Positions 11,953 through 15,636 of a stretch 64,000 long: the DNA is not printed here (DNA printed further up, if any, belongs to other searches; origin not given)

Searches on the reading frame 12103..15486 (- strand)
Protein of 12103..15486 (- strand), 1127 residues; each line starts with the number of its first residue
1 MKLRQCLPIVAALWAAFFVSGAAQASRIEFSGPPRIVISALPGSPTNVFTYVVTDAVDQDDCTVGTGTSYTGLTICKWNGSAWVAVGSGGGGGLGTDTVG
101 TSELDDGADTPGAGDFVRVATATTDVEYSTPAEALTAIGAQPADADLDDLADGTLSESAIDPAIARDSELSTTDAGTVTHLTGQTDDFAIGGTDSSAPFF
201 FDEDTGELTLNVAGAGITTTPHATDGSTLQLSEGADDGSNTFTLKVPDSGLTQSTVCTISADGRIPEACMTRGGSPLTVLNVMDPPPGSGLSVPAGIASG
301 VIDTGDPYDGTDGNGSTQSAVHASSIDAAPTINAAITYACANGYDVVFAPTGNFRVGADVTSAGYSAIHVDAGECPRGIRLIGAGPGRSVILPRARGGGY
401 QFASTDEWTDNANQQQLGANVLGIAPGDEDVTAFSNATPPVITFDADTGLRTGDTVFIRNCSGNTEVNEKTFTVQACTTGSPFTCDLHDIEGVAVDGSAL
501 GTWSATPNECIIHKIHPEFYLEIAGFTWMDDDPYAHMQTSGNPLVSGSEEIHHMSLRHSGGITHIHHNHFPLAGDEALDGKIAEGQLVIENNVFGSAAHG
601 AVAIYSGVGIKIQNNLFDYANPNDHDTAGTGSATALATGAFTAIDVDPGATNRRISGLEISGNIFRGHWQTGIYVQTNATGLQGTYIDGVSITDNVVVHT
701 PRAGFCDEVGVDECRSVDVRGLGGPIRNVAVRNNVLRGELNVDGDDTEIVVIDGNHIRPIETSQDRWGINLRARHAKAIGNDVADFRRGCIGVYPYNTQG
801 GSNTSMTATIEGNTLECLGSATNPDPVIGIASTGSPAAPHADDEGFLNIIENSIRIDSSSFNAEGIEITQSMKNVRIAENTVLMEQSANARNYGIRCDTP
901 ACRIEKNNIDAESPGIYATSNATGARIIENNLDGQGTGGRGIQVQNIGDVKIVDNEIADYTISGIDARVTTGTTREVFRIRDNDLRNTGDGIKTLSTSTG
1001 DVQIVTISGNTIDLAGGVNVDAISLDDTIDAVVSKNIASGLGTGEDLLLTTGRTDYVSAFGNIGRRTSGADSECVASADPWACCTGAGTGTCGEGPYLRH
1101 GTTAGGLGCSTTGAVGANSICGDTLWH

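Call 33: search_protein_families(library=pfam, proteins=[window:12103-15486:-], max_evalue=0.01)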
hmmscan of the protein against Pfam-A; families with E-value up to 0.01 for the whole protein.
window:12103-15486:- (1127 aa): 2 families
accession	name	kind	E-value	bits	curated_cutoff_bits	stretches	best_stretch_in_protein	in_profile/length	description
PF13229.12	Beta_helix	-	5.1e-06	26.6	25.9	0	586-704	33-117/158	Right handed beta helix region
PF05048.19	NosD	-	0.005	16.7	23.6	1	875-1040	3-148/212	Periplasmic copper-binding protein (NosD)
